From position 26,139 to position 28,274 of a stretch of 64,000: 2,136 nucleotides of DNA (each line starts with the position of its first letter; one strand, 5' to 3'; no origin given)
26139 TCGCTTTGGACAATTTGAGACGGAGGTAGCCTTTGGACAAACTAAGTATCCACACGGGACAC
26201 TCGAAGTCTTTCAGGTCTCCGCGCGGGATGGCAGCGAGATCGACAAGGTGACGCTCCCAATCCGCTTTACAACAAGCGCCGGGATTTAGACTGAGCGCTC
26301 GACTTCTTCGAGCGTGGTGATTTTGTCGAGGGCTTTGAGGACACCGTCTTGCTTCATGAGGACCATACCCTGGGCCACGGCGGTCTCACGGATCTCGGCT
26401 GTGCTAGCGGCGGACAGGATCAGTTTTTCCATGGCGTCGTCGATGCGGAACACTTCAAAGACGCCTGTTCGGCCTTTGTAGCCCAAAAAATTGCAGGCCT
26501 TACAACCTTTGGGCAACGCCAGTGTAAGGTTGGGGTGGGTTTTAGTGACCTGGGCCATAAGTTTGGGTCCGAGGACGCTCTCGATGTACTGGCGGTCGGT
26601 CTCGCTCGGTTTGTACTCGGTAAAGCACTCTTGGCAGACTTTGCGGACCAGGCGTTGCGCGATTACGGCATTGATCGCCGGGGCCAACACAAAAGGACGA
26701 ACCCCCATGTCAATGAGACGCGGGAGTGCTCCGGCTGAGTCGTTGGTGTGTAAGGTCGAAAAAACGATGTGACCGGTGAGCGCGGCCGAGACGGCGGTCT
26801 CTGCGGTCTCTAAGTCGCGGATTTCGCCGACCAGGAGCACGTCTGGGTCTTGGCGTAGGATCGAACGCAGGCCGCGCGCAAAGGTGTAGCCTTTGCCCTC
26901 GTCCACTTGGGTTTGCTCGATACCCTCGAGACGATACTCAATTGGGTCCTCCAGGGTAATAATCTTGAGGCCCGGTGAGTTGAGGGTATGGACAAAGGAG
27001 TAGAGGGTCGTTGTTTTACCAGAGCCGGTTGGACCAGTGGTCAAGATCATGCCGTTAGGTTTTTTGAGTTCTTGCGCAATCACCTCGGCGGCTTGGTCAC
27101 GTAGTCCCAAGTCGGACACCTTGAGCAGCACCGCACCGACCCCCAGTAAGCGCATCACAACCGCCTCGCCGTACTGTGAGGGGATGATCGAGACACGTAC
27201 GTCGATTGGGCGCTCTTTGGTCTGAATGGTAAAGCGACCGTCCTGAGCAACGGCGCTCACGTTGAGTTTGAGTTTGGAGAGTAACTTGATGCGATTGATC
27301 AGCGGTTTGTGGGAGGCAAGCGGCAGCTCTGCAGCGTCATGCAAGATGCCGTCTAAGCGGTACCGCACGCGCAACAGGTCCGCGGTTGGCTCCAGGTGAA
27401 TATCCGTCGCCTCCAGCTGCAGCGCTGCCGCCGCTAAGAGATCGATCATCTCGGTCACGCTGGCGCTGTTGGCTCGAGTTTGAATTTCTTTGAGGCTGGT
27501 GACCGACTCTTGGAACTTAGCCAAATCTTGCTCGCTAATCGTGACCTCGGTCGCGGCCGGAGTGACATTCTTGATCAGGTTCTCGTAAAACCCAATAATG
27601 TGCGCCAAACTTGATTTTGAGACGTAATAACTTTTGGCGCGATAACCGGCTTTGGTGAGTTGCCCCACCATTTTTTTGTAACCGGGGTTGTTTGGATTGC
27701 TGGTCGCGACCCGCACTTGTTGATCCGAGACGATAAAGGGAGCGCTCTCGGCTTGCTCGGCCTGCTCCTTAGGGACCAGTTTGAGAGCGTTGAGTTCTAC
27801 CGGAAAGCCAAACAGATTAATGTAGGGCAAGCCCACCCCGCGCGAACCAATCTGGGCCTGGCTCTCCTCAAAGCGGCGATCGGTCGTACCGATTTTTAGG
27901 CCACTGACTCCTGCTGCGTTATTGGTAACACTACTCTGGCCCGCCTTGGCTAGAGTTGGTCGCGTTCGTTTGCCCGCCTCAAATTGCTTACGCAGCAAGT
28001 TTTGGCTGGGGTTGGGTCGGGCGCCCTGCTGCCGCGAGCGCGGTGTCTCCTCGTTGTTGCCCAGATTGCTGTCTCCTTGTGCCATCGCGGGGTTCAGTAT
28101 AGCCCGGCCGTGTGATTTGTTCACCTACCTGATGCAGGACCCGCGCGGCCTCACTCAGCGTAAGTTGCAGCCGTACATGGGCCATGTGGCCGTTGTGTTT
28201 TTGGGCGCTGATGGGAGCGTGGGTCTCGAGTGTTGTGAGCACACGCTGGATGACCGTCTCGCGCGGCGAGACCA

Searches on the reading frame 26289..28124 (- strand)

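Call 46: search_protein_families(library=pfam, proteins=[window:26289-28124:-], max_evalue=0.0001)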
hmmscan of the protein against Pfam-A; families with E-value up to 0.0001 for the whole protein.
window:26289-28124:- (612 aa): 3 families
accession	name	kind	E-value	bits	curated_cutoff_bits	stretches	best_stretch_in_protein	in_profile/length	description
PF00437.27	T2SSE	-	7.3e-114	380.7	24.9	1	218-610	3-370/370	Type II/IV secretion system protein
PF05157.20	MshEN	-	1.6e-06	28.4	23.1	1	98-175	2-78/90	MshEN domain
PF25199.1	nSTAND_NTPase5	-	8.7e-05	22.8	34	0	350-404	34-89/145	Novel STAND NTPase 5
